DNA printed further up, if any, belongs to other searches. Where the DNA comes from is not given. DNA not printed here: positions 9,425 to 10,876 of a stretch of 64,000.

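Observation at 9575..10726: DegT-family enzyme with Lys-to-His substitution at the PLP position (predicted 3-dehydratase, not aminotransferase)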

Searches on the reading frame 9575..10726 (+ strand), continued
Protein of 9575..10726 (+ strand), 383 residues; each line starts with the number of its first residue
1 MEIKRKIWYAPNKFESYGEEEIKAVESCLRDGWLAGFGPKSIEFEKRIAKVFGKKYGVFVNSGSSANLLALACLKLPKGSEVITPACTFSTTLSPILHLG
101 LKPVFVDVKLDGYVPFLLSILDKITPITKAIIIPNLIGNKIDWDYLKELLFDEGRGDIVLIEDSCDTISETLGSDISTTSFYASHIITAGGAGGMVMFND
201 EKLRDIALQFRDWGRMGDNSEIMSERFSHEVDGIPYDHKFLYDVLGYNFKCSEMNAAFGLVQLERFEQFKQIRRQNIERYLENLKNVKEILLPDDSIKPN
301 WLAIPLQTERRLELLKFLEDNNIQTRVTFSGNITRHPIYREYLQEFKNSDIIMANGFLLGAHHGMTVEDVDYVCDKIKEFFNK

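Call 83: fold_search(model_id=the predicted structure, library=pdb)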
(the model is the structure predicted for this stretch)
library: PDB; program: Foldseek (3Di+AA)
matches with E <= 10: 1984; with E <= 0.001: 1553
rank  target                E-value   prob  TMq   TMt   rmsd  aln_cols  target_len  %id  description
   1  3bcx_A                6.1e-35  1.00  0.87  0.80   3.6       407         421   35  E1 Dehydrase (released 2007-11-27)
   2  3bb8_A                7.3e-35  1.00  0.87  0.80   3.5       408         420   34  E1 Dehydrase H220K Mutant (released 2008-09-16)
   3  3bcx_B                9.7e-34  1.00  0.87  0.80   3.3       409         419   34  E1 Dehydrase (released 2007-11-27)
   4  7b0m                  3.1e-31  1.00  0.85  0.88   2.3       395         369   28  Sugar transaminase from a metagenome collected from troll oil field production water (released 2021-12-01)
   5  7b0d_A                1.2e-30  1.00  0.86  0.90   2.6       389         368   28  Sugar transaminase from Archaeoglobus veneficus (released 2021-12-01)
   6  3dr4_B                1.8e-30  1.00  0.85  0.89   2.3       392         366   24  GDP-perosamine synthase K186A mutant from Caulobacter crescentus with bound sugar ligand (released 2008-10-14)
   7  3bn1_C                3.2e-30  1.00  0.84  0.88   2.7       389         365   25  Crystal structure of GDP-perosamine synthase (released 2008-03-18)
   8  3bn1_A                6.1e-30  1.00  0.85  0.88   2.3       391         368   24  Crystal structure of GDP-perosamine synthase (released 2008-03-18)
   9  3dr4_D                1.0e-29  1.00  0.84  0.88   2.5       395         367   24  GDP-perosamine synthase K186A mutant from Caulobacter crescentus with bound sugar ligand (released 2008-10-14)
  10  2gms_B                1.2e-29  1.00  0.85  0.84   3.0       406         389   27  E coli GDP-4-keto-6-deoxy-D-mannose-3-dehydratase with bound hydrated PLP (released 2006-09-05)
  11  7n63                  2.2e-29  1.00  0.83  0.87   2.2       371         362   27  X-ray structure of HCAN_0200, an aminotransferase from Helicobacter canadensis in complex with its external aldimine (released 2021-06-23)
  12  3dr4_C                3.4e-29  1.00  0.85  0.88   2.6       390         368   24  GDP-perosamine synthase K186A mutant from Caulobacter crescentus with bound sugar ligand (released 2008-10-14)
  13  3dr4_A                3.4e-29  1.00  0.84  0.88   2.7       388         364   26  GDP-perosamine synthase K186A mutant from Caulobacter crescentus with bound sugar ligand (released 2008-10-14)
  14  8snj_F                3.6e-29  1.00  0.84  0.87   2.9       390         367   24  Crystal Structure of ArnB Transferase from Klebsiella aerogenes (Lattice Translocation Disorder, P1 form) (released 2023-05-10)
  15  8sng_A                3.8e-29  1.00  0.84  0.87   3.1       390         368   23  Crystal Structure of ArnB Transferase from Klebsiella aerogenes (Lattice Translocation Disorder, P21 form) (released 2023-05-10)
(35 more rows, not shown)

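Call 85: search_protein_families(library=ncbifam, proteins=[L055:5987-6823:+, L055:6827-7984:+, L055:7974-9212:+, L055:9209-10468:+, L055:10517-11494:+, L055:11501-12520:+, L055:13045-13944:+, L055:13944-15833:+, L055:4047-5186:+], max_evalue=1e-10)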
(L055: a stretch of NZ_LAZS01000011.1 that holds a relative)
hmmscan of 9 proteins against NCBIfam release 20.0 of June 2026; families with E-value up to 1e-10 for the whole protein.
L055:5987-6823:+ (278 aa): 7 families
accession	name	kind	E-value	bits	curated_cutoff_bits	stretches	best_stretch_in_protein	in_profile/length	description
TIGR02623.1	G1P_cyt_trans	equivalog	1.8e-99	332.3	300.25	1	5-256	1-252/255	glucose-1-phosphate cytidylyltransferase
TIGR03992.1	Arch_glmU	subfamily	1e-19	70.7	292.1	1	5-233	1-211/393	bifunctional sugar-1-phosphate nucleotidylyltransferase/acetyltransferase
NF052502.1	man1P_GTase_Rv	exception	2.1e-17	63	440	1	7-240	3-221/352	mannose-1-phosphate guanylyltransferase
NF049965.1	GlMnHpPGnyltfHddC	equivalog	5.6e-15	55.6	300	0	5-73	1-69/221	D-glycero-D-manno-heptose 1-phosphate guanosyltransferase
NF045761.1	NAMPUrTaseMurU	equivalog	2.5e-13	50.4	250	0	5-65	1-61/226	N-acetylmuramate alpha-1-phosphate uridylyltransferase MurU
NF041313.1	UDPGP_AglF_Halo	equivalog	1.7e-12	47.3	400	0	5-68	1-64/234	UTP--glucose-1-phosphate uridylyltransferase AglF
NF041173.1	Sug_nt_acttase_Thmprot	equivalog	7.5e-12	44.9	600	0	5-234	1-212/405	bifunctional sugar-1-phosphate nucleotidylyltransferase/acetyltransferase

L055:6827-7984:+ (385 aa): 8 families
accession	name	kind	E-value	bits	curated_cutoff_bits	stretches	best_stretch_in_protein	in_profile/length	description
TIGR02622.1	CDP_4_6_dhtase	equivalog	9.2e-130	432.9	278.45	1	14-358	2-351/352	CDP-glucose 4,6-dehydratase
TIGR01181.1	dTDP_gluc_dehyt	equivalog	2.4e-25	89.3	365.1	1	18-343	1-317/321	dTDP-glucose 4,6-dehydratase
TIGR04180.1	EDH_00030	hypoth_equivalog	2.8e-17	62.8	475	1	19-322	1-294/297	NAD-dependent 4,6-dehydratase LegB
TIGR01179.1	galE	equivalog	3.1e-16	59.1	262.3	1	18-180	1-162/332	UDP-glucose 4-epimerase GalE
NF007490.0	PRK10084.1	subfamily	3.4e-15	55.9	649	0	18-126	2-113/361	dTDP-glucose 4,6-dehydratase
NF007582.0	PRK10217.1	equivalog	5.8e-14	51.9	698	1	17-338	2-332/355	dTDP-glucose 4,6-dehydratase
TIGR01472.1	gmd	equivalog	9.8e-14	51.3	415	0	19-181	3-173/342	GDP-mannose 4,6-dehydratase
NF007956.0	PRK10675.1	subfamily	2.5e-11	43.3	394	0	18-171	2-157/338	UDP-glucose 4-epimerase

L055:7974-9212:+ (412 aa): 7 families
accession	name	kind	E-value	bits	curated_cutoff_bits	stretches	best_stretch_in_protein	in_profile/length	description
NF011936.0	PRK15407.1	equivalog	3.1e-94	316.1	423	1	2-393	36-437/440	lipopolysaccharide biosynthesis protein RfbH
TIGR03588.1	PseC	equivalog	2.5e-50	171.5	423.5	1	3-388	2-376/380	UDP-4-amino-4,6-dideoxy-N-acetyl-beta-L-altrosamine transaminase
TIGR04181.1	NHT_00031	hypoth_equivalog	1.6e-44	152.3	420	1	26-202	26-217/359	LegC family aminotransferase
NF008687.0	PRK11706.1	equivalog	3.9e-38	131.2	375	1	3-286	2-271/375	dTDP-4-amino-4,6-dideoxygalactose transaminase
NF008658.2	PRK11658.1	equivalog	7.6e-34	117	631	1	7-278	9-266/379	UDP-4-amino-4-deoxy-L-arabinose aminotransferase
TIGR02379.1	ECA_wecE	subfamily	9.2e-32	110.2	434.85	1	29-272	30-258/376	dTDP-4-amino-4,6-dideoxy-D-glucose transaminase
TIGR04427.1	PLP_DesI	equivalog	1.2e-28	100.4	650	1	26-211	48-230/390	dTDP-4-dehydro-6-deoxyglucose aminotransferase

L055:9209-10468:+ (419 aa): 0 families

L055:10517-11494:+ (325 aa): 9 families
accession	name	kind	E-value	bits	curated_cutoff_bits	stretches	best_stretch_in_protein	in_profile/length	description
TIGR01181.1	dTDP_gluc_dehyt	equivalog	7.5e-26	91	365.1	1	3-308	1-312/321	dTDP-glucose 4,6-dehydratase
TIGR04180.1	EDH_00030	hypoth_equivalog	4.5e-21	75.2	475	1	4-260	1-260/297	NAD-dependent 4,6-dehydratase LegB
TIGR01179.1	galE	equivalog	1e-13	50.8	262.3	1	3-171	1-170/332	UDP-glucose 4-epimerase GalE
NF007582.0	PRK10217.1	equivalog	2e-13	50.2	698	0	135-237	148-251/355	dTDP-glucose 4,6-dehydratase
TIGR02197.1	heptose_epim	equivalog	4.3e-13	49.1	274.6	1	4-265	1-268/316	ADP-glyceromanno-heptose 6-epimerase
NF007490.0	PRK10084.1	subfamily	1.4e-11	44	649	0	136-227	156-248/361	dTDP-glucose 4,6-dehydratase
TIGR02622.1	CDP_4_6_dhtase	equivalog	5.1e-11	42.3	278.45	0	3-80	6-88/352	CDP-glucose 4,6-dehydratase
NF043036.1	ErythonDh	equivalog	5.4e-11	42.3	325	1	3-158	2-160/321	D-erythronate dehydrogenase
TIGR03466.1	HpnA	hypoth_equivalog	6.6e-11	41.7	367.65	0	3-81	2-76/327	hopanoid-associated sugar epimerase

L055:11501-12520:+ (339 aa): 3 families
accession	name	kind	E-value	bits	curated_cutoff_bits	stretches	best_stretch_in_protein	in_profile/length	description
NF047588.1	GlcsyltransPgfSStrep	equivalog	2.1e-61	207.8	500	1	8-311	2-305/308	glycosyltransferase PgfS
NF007986.1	PRK10714.1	equivalog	3e-33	115.2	529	1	5-314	4-314/316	undecaprenyl-phosphate 4-deoxy-4-formamido-L-arabinose transferase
TIGR03937.1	PgaC_IcaA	equivalog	1.3e-12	47.4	422.3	1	2-101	40-135/407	poly-beta-1,6-N-acetyl-D-glucosamine synthase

L055:13045-13944:+ (299 aa): 7 families
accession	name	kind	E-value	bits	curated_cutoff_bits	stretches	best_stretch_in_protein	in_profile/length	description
NF009214.0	PRK12563.1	equivalog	3.7e-161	535.8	413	1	3-299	21-317/317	sulfate adenylyltransferase subunit CysD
TIGR02039.1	CysD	subfamily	3.5e-159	529.1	396.6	1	6-299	1-294/294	sulfate adenylyltransferase, small subunit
NF003587.0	PRK05253.1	subfamily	2.8e-150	499.6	195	1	2-299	5-301/301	sulfate adenylyltransferase subunit CysD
NF002537.0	PRK02090.1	equivalog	1.7e-16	60.5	154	1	10-206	25-200/244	phosphoadenylyl-sulfate reductase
NF010367.0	PRK13795.1-2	equivalog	5.5e-15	54.8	456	0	4-85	221-299/584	hypothetical protein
NF010366.0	PRK13795.1-1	equivalog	9.6e-12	43.8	745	1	4-206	242-431/667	hypothetical protein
TIGR02057.1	PAPS_reductase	equivalog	2.8e-11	43.7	254.2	0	12-151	12-156/224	phosphoadenosine phosphosulfate reductase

L055:13944-15833:+ (629 aa): 17 families
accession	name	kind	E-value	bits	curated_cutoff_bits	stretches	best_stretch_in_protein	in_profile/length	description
NF004035.0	PRK05506.1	subfamily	0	1035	715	1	8-628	8-628/632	bifunctional sulfate adenylyltransferase subunit 1/adenylylsulfate kinase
TIGR02034.1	CysN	subfamily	1.4e-192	640.2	336.1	1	25-430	1-406/406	sulfate adenylyltransferase, large subunit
NF003478.0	PRK05124.1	equivalog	3.1e-189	629.5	590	1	7-439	10-442/475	sulfate adenylyltransferase subunit CysN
NF003013.0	PRK03846.1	subfamily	1.8e-83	279.2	163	1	438-627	6-195/202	adenylyl-sulfate kinase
NF008969.0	PRK12317.1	subfamily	2.2e-81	273.6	502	1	20-430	3-418/426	elongation factor 1-alpha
TIGR00483.1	EF-1_alpha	equivalog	1.1e-73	248.2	540.1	1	21-430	4-419/427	translation elongation factor EF-1 subunit alpha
TIGR00455.1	apsK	equivalog_domain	4.6e-73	244.8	138.7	1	445-623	4-181/184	adenylyl-sulfate kinase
NF002059.0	PRK00889.1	subfamily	1.2e-55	187.9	244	1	459-622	4-165/177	adenylyl-sulfate kinase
NF004040.0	PRK05537.1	equivalog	3.3e-55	187.6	669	1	460-628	396-566/572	bifunctional sulfate adenylyltransferase/adenylylsulfate kinase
NF004041.0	PRK05541.1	subfamily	4.4e-33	114.8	127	1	458-609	5-152/176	adenylyl-sulfate kinase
TIGR00475.1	selB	equivalog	2.5e-26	92.5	242.25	1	82-337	28-275/581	selenocysteine-specific translation elongation factor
NF009373.0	PRK12736.1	subfamily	5.7e-25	87.9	452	1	26-338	14-310/394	elongation factor Tu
NF000766.0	PRK00049.1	subfamily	8.5e-24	84.1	449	1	25-340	13-314/396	elongation factor Tu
NF009372.0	PRK12735.1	subfamily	1.9e-22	79.6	479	1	64-338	41-312/396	elongation factor Tu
TIGR00485.1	EF-Tu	equivalog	2.5e-21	75.9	522.4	1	22-338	10-310/394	elongation factor Tu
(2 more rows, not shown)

L055:4047-5186:+ (379 aa): 0 families
